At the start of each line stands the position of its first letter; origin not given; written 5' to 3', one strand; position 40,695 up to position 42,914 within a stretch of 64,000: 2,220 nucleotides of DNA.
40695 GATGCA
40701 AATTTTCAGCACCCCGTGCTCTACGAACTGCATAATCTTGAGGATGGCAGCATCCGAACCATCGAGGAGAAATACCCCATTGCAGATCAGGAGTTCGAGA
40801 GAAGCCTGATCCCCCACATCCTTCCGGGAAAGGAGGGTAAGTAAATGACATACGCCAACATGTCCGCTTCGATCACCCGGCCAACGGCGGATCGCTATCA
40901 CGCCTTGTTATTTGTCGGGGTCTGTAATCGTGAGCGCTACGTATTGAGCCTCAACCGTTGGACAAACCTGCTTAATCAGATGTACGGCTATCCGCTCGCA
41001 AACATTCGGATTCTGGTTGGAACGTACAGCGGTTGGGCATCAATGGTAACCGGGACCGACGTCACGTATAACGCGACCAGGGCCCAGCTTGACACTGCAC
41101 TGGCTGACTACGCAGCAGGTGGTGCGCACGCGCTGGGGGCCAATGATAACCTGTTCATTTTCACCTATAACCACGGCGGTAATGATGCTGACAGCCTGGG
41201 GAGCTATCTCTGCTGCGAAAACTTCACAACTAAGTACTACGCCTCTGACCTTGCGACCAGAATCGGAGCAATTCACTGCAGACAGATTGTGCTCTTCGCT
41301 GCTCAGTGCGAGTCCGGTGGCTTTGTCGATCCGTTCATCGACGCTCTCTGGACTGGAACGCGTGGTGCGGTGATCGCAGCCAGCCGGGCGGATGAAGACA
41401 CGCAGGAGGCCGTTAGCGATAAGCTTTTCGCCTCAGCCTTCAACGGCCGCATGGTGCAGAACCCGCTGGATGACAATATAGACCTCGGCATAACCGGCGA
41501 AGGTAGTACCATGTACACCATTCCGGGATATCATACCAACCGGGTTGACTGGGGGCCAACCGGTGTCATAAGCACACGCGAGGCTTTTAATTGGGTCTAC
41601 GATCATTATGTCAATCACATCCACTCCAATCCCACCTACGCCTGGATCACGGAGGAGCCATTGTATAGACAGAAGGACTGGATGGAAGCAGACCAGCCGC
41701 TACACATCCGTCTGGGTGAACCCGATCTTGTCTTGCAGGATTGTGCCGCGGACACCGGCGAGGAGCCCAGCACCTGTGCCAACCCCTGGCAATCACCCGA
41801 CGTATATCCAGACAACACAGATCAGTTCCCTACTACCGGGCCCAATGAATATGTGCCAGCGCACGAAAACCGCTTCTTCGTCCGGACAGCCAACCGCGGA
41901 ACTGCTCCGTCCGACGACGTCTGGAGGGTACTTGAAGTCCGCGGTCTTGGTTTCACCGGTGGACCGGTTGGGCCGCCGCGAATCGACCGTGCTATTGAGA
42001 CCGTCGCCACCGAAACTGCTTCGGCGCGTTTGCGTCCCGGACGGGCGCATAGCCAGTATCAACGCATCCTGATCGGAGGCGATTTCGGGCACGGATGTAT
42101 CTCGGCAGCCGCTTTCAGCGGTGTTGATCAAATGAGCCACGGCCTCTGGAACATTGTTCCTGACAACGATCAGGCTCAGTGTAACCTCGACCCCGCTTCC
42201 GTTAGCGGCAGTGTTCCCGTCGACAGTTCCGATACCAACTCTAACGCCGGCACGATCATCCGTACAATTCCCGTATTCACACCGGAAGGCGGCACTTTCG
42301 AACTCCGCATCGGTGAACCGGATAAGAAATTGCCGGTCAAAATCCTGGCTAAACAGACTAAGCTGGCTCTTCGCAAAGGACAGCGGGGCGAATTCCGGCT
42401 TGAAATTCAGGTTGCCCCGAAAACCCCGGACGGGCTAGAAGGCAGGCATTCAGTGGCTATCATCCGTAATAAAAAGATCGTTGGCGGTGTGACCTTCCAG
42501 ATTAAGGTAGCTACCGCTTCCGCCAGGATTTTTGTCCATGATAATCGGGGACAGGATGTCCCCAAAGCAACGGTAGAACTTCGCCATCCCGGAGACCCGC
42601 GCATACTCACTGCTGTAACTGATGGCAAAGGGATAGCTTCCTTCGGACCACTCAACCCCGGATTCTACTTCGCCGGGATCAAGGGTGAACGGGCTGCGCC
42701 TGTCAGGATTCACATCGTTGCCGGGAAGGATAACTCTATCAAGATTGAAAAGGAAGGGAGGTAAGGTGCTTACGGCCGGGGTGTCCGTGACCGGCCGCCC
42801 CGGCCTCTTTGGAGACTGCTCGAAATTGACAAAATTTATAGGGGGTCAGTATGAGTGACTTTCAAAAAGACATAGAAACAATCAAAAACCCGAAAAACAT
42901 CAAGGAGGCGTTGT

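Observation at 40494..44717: Four-gene operon encoding a signal-peptide-less legumain-like (clan CD) peptidase plus an unrecognised Cys-His domain protein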

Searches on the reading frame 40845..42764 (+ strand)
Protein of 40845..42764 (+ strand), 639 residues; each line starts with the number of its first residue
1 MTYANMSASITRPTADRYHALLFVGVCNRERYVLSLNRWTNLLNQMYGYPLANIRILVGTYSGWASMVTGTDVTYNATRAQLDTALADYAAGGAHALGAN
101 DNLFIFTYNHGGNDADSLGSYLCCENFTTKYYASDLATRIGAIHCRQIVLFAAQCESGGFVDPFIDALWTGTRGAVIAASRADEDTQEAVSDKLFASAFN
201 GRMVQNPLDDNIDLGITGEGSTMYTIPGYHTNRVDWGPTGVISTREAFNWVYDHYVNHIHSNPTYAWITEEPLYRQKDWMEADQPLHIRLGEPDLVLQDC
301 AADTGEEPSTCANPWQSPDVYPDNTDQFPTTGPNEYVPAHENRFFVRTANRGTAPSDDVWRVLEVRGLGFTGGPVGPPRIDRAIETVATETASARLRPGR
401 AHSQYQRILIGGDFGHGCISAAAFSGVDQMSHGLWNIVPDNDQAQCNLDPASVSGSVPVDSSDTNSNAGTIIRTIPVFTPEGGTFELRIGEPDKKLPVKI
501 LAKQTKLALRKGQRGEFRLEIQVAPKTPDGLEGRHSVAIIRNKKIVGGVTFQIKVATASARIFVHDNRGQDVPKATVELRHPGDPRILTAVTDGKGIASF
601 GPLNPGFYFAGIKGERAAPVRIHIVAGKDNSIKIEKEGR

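Call 3: search_protein_families(library=pfam, proteins=[window:40845-42764:+], max_evalue=0.1)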
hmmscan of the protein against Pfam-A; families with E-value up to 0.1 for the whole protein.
window:40845-42764:+ (639 aa): 2 families
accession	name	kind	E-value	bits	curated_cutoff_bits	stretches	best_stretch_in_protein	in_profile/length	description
PF01650.23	Peptidase_C13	-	3.4e-05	23.9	22.8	1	97-185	105-186/258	Peptidase C13 family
PF13620.12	CarboxypepD_reg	-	0.00041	21.1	32.3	1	563-621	5-63/82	Carboxypeptidase regulatory-like domain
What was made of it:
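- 42531..42707 (+): CarboxypepD_reg / prealbumin-like C-terminal domain of g2 (aa 563-621). E 4e-4 in the window protein (call 3).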

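Call 4: search_protein_families(library=padloc, proteins=[window:40845-42764:+], max_evalue=0.1)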
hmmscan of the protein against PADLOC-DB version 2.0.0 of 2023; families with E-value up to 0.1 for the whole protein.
window:40845-42764:+ (639 aa): 0 families

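Call 5: search_protein_families(library=ncbifam, proteins=[window:40845-42764:+], max_evalue=0.1)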
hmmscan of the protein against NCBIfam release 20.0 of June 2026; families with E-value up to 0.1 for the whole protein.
window:40845-42764:+ (639 aa): 1 family
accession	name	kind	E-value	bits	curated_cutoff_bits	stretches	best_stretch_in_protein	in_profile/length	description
NF053791.1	BMC_CsoS1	equivalog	0.071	13.4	166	0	150-201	35-82/93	alpha-carboxysome major shell protein CsoS1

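Call 6: search_solved_structures(query=window:40845-42764:+, max_evalue=1, show_alignments=2)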
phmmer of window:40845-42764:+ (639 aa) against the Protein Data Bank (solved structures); distinct sequences matched with E-value up to 1: 2.
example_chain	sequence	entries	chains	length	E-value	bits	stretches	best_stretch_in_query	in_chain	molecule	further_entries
5obt_A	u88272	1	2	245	0.13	13.7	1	60-164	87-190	Vacuolar-processing enzyme gamma-isozyme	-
5nij_A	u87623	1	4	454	0.47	11.8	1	60-164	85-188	Vacuolar-processing enzyme gamma-isozyme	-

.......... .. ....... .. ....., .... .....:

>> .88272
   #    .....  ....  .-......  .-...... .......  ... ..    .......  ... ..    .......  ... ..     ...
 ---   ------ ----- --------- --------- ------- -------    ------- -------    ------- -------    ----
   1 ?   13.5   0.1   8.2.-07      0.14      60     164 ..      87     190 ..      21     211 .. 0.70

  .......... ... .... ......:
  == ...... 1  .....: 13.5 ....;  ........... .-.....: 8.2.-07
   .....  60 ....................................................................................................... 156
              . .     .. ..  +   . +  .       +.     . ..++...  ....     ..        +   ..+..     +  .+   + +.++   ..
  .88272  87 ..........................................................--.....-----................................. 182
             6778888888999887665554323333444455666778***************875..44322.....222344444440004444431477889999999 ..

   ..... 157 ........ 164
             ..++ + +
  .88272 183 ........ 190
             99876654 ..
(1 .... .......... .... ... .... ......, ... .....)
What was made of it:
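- On Peptidase C13 (legumain-like), clan CD: NHGG and QCESGG align to the NHGG and ACESG motifs of VPE-gamma, PDB 5obt (call 6). The N-terminal pocket residues lie outside the aligned stretch (call 6).
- Checked: NHGG (His110) and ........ (Cys155) align with the catalytic His and Cys motifs of plant vacuolar processing enzyme (call 6).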

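Call 8: find_homologous_proteins(query=window:40845-42764:+)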
Query window:40845-42764:+ (639 aa): 44 proteins with E <= 0.001 among 8000 candidates.
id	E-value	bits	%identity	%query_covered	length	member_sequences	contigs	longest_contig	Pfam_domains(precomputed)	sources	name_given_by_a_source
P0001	0.0e+0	1498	100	100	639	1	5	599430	-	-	-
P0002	0.0e+0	1130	75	100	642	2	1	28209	-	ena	-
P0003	0.0e+0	1111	75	99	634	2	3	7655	-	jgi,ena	-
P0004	0.0e+0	1102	73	99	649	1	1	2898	-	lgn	-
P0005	0.0e+0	1095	74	99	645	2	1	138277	-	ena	-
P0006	0.0e+0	1094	73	99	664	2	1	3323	PF01650.24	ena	-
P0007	0.0e+0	1071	72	100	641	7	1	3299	-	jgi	jgi:hypothetical protein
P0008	0.0e+0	1044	70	100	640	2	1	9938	-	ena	-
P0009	0.0e+0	1027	69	100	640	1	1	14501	-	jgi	-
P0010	0.0e+0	1024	69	99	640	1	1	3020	PF01650.24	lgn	-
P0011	0.0e+0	1011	68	100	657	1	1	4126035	-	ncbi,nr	ncbi:MAG: hypothetical protein JSV33_10630 [bacterium]|nr:MAG: hypothetical protein JSV33_10630 [bac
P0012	2.4e-296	1002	67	99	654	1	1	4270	-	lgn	-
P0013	6.7e-294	994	68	100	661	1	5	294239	-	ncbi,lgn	-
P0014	3.0e-293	992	67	100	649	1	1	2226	-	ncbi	-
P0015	1.5e-291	987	67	100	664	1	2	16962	-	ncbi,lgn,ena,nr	ncbi:MAG: hypothetical protein KAR40_00010 [Candidatus Sabulitectum sp.]|nr:hypothetical protein [Ca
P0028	4.3e-281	952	66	98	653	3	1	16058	PF01650.24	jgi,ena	-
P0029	5.3e-281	952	65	100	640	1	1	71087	-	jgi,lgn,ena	-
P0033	1.8e-276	937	61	100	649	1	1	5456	PF01650.24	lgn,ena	-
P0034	5.7e-276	935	63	100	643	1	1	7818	PF10670.16,PF24025.2,PF13620.13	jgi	jgi:hypothetical protein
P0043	1.2e-158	547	44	98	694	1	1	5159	-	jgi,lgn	jgi:hypothetical protein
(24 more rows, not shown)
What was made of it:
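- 40845..42764 (+): g2: 639-aa signal-less C13 (legumain-like) cysteine peptidase with beta-sandwich domains. 44 homologues were found (call 8).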

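Call 9: find_encoding_contigs(protein=P0011, flank=8000, max_places=2)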
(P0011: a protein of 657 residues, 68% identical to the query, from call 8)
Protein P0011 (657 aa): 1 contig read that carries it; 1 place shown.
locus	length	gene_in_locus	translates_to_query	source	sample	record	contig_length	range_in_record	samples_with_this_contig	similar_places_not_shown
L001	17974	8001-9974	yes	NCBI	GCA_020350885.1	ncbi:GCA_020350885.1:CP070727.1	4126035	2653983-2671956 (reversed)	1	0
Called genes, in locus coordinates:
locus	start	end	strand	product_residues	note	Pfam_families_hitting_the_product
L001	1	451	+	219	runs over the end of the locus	-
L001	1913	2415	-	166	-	PF13860:FlgD_ig (weak)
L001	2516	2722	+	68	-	PF13424:TPR_12 (weak), PF00515:TPR_1 (weak), PF13374:TPR_10 (weak)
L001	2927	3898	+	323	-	PF03372:Exo_endo_phos, PF19580:Exo_endo_phos_3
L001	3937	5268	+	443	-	PF07693:KAP_NTPase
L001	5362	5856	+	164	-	-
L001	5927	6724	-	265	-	PF13505:OMP_b-brl (weak), PF13568:OMP_b-brl_2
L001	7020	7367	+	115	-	PF01740:STAS, PF13466:STAS_2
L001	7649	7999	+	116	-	-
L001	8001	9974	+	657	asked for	-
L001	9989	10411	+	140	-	-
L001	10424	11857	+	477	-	-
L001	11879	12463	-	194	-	-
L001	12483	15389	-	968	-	PF13860:FlgD_ig (weak)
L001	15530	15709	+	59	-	-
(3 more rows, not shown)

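Call 10: find_encoding_contigs(protein=P0005, flank=8000, max_places=2)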
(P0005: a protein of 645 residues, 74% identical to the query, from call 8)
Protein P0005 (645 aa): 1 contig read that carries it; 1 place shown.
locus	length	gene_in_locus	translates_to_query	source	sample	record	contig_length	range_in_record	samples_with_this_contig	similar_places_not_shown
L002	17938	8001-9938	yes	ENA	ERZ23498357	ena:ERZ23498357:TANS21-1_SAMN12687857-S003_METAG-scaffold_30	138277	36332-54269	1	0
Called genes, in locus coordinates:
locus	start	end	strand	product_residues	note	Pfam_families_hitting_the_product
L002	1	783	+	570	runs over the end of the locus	PF02463:SMC_N (faint), PF13175:AAA_15, PF13476:AAA_23 (weak), PF13304:AAA_21, PF13175:AAA_15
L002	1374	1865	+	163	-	PF04461:YajQ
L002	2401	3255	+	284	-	PF02645:DegV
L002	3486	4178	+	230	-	PF08341:TED (weak)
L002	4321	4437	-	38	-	-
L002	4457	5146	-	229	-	-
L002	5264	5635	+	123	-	-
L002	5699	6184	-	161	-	PF12973:Cupin_7 (weak), PF02311:AraC_binding (weak), PF07883:Cupin_2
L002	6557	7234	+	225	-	PF01209:Ubie_methyltran, PF05175:MTS (weak), PF13489:Methyltransf_23, PF13847:Methyltransf_31, PF08241:Methyltransf_11, PF08242:Methyltransf_12, PF13649:Methyltransf_25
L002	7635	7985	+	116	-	-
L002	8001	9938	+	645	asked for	-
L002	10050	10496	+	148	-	-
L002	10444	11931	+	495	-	-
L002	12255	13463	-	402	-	PF01979:Amidohydro_1, PF07969:Amidohydro_3 (weak)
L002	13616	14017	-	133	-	-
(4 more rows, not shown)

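Call 11: find_encoding_contigs(protein=P0013, flank=8000, max_places=2)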
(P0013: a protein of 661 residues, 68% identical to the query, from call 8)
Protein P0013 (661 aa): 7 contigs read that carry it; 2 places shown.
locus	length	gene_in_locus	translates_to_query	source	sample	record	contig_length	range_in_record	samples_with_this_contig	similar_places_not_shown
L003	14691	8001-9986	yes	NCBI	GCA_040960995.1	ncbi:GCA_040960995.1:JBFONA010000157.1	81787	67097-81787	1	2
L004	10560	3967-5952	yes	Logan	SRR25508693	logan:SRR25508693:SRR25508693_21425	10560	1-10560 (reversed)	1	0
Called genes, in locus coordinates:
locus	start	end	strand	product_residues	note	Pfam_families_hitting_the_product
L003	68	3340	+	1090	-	PF13620:CarboxypepD_reg, PF13715:CarbopepD_reg_2 (weak), PF25183:OMP_b-brl_4, PF00593:TonB_dep_Rec_b-barrel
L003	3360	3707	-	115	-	-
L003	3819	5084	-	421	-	-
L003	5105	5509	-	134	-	-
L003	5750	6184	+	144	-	-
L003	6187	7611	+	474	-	-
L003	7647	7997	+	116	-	-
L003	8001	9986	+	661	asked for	-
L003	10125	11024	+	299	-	-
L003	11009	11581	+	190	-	-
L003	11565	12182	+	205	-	-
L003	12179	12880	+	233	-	-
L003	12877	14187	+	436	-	-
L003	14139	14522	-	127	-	PF06262:Zincin_1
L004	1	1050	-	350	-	?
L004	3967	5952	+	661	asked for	-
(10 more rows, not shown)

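Call 12: find_encoding_contigs(protein=P0029, flank=8000, max_places=2)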
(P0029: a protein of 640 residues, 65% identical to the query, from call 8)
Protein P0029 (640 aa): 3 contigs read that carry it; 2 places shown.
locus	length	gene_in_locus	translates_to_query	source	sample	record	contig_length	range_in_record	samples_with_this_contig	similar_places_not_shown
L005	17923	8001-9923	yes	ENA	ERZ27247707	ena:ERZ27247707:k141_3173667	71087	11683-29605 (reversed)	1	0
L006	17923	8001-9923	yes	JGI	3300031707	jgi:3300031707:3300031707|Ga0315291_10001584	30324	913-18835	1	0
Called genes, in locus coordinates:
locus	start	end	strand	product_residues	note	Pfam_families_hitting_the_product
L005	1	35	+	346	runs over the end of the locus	PF00589:Phage_integrase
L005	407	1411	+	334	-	PF00589:Phage_integrase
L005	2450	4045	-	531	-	PF13489:Methyltransf_23, PF13847:Methyltransf_31 (weak), PF08241:Methyltransf_11, PF08242:Methyltransf_12, PF13649:Methyltransf_25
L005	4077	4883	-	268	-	-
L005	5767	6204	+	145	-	-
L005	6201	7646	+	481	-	-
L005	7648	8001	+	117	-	-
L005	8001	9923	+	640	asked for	-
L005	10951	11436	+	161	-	PF12802:MarR_2 (weak), PF01047:MarR (weak), PF13463:HTH_27 (faint), PF01325:Fe_dep_repress (weak)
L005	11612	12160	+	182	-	PF26900:Phage_lambda_Ea47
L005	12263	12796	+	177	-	PF01047:MarR (weak), PF12802:MarR_2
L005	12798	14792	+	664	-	PF14417:MEDS, PF00989:PAS, PF13188:PAS_8, PF13426:PAS_9, PF00989:PAS, PF13426:PAS_9, PF08447:PAS_3, PF01966:HD, +2 more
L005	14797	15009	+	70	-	-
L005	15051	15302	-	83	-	-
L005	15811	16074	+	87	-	-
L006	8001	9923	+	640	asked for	-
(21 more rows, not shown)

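Call 13: find_encoding_contigs(protein=P0002, flank=8000, max_places=2)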
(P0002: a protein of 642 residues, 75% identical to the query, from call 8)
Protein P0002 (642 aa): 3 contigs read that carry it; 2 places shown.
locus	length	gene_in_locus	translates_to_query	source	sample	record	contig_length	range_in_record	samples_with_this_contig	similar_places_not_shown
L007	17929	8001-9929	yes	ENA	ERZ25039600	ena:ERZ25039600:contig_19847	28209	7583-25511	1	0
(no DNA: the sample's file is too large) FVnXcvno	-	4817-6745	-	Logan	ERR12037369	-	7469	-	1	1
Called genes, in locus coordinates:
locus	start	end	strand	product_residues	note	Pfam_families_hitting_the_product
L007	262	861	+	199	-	-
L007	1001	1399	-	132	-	PF10861:DUF2784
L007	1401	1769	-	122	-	PF01253:SUI1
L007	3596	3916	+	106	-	-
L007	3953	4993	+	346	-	PF13353:Fer4_12 (weak), PF04055:Radical_SAM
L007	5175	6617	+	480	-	-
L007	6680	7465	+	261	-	-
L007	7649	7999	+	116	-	-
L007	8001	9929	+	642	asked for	-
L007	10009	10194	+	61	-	-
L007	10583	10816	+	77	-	-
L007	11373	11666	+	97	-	-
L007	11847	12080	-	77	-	-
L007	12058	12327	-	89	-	PF21748:UPF0150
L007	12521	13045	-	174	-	-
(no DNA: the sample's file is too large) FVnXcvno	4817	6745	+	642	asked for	-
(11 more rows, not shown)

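Call 14: find_encoding_contigs(protein=P0043, flank=8000, max_places=2)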
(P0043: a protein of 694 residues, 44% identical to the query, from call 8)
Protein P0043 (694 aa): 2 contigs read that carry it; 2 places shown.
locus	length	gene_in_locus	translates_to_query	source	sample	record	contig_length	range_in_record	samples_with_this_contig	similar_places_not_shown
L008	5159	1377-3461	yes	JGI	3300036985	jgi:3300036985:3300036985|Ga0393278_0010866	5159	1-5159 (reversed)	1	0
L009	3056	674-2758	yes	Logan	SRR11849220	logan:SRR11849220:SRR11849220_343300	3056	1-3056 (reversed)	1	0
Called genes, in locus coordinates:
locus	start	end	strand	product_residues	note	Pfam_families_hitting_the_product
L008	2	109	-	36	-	?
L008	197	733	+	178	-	PF09515:Thia_YuaJ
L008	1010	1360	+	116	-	-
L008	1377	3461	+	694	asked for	-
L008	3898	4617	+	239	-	-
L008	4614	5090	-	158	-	PF22817:ApeP-like, PF07977:FabA, PF22818:ApeI-like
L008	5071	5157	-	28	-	?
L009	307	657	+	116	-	-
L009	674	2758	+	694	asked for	-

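Call 19: search_protein_families(library=pfam, proteins=[P0034], max_evalue=0.1)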
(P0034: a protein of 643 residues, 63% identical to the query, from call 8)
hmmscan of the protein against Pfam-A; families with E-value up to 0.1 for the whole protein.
P0034 (643 aa): 8 families
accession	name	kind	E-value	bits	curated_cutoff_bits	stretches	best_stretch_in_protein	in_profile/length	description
PF13620.12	CarboxypepD_reg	-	5.8e-07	30.2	32.3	1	561-616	6-61/82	Carboxypeptidase regulatory-like domain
PF24025.1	Ig_DR_A0283-like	-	1e-05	26.2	27.1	1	556-605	8-58/102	DR_A0283-like, Ig-like domain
PF10670.15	DUF4198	-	2.6e-05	24.9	34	1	565-611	156-207/209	Domain of unknown function (DUF4198)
PF11974.14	bMG3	-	9.9e-05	22.7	34.9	1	564-623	23-76/103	Bacterial alpha-2-macroglobulin MG3 domain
PF17802.7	SpaA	-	0.00068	20.2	23.1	1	564-605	11-54/91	Prealbumin-like fold domain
PF02369.22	Big_1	-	0.00086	19.8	34.9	1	553-597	17-64/93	Bacterial Ig-like domain (group 1)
PF01650.23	Peptidase_C13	-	0.0017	18.4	22.8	1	100-196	106-198/258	Peptidase C13 family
PF17210.9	SdrD_B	-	0.0029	18.2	29.7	1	567-608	22-63/112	SdrD B-like domain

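Call 26: search_protein_families(library=phrogs, proteins=[window:40845-42764:+], max_evalue=0.1)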
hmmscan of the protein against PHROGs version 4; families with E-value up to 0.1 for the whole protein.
window:40845-42764:+ (639 aa): 0 families

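Call 40: search_solved_structures(query=A4, max_evalue=10, show_alignments=2)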
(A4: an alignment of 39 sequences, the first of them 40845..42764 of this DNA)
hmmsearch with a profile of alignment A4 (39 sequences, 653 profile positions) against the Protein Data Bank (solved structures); distinct sequences matched with E-value up to 10: 7.
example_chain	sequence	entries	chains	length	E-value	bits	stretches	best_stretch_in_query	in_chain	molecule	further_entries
9hxw_D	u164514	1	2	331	0.46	11.7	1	513-589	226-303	E3 ubiquitin-protein ligase KCMF1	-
9d9z_E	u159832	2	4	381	0.58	11.4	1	513-589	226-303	E3 ubiquitin-protein ligase KCMF1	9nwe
9qws_C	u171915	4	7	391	0.61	11.3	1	513-589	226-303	E3 ubiquitin-protein ligase KCMF1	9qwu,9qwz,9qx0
6dhi_A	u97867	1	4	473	0.91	10.7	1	91-164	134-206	Asparaginyl endopeptidase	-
9va4_A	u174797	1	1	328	0.96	10.7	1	90-130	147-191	plant legumain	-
5obt_A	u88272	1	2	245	0.99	10.6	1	90-119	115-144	Vacuolar-processing enzyme gamma-isozyme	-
1q90_A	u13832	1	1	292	1.4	10.1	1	460-573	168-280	Apocytochrome f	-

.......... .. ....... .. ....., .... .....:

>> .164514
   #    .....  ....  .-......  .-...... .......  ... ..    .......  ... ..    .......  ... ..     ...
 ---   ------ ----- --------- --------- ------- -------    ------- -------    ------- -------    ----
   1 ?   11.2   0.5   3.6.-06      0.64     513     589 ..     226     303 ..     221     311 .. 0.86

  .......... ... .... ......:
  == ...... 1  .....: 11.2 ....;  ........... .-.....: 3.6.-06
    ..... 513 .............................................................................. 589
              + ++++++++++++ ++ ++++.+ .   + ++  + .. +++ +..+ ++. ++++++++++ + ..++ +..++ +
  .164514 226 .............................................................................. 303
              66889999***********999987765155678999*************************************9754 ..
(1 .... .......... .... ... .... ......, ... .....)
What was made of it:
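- On Peptidase C13 (legumain-like), clan CD: A family profile against PDB sequences gives legumains only at E of about 0.9 (call 40).
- A family profile against PDB sequences gives legumain hits only at E of about 0.9 (call 40).
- Tried and rejected: g2 family profile (call 40): legumains only at E of about 0.9.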

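Call 42: search_protein_families(library=pfam, alignment_id=A4, max_evalue=1)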
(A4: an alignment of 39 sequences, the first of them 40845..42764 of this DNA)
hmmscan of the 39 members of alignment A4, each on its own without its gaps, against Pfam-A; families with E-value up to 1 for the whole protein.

A. member 1, window:40845-42764:+ (639 aa): 4 families
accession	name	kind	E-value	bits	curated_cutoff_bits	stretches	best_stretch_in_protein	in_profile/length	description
PF01650.23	Peptidase_C13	-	3.4e-05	23.9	22.8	1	97-185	105-186/258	Peptidase C13 family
PF13620.12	CarboxypepD_reg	-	0.00041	21.1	32.3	1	563-621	5-63/82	Carboxypeptidase regulatory-like domain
PF24025.1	Ig_DR_A0283-like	-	0.11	13.3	27.1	0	559-609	8-59/102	DR_A0283-like, Ig-like domain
PF10670.15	DUF4198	-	0.2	12.2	34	1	569-611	157-204/209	Domain of unknown function (DUF4198)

B. families by the number of members that match (of 39 scanned): 18 families
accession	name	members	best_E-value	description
PF01650.23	Peptidase_C13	38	3.4e-06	Peptidase C13 family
PF13620.12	CarboxypepD_reg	34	5.8e-07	Carboxypeptidase regulatory-like domain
PF10670.15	DUF4198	25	2.6e-05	Domain of unknown function (DUF4198)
PF24025.1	Ig_DR_A0283-like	16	1e-05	DR_A0283-like, Ig-like domain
PF02369.22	Big_1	11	0.00086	Bacterial Ig-like domain (group 1)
PF17210.9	SdrD_B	6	0.0029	SdrD B-like domain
PF17789.7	MG4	6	0.035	Macroglobulin domain MG4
PF11974.14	bMG3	4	9.9e-05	Bacterial alpha-2-macroglobulin MG3 domain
PF17802.7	SpaA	4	0.00068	Prealbumin-like fold domain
PF05660.16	DUF807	2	0.0022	Coxiella burnetii protein of unknown function (DUF807)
PF17766.7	fn3_6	2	0.0065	Fibronectin type-III domain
PF19624.4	DUF6129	2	0.079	Family of unknown function (DUF6129)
PF18129.7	SH3_12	1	0.018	Xrn1 SH3-like domain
PF25099.1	GOLD_PATL1_C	1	0.066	Patellin-1-like, C-terminal GOLD domain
PF05305.19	DUF732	1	0.077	Protein of unknown function (DUF732)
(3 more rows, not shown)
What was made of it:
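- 42531..42707 (+): 34 of 39 relatives match, best E 5.8e-7 (call 42).
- Closest known: Legumain / vacuolar processing enzyme / GPI8. Same: The Pfam PF01650 match is above its cut-off (calls 3, 6, 42).
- The g2 tail is prealbumin/CarboxypepD_reg-like (calls 3, 42).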
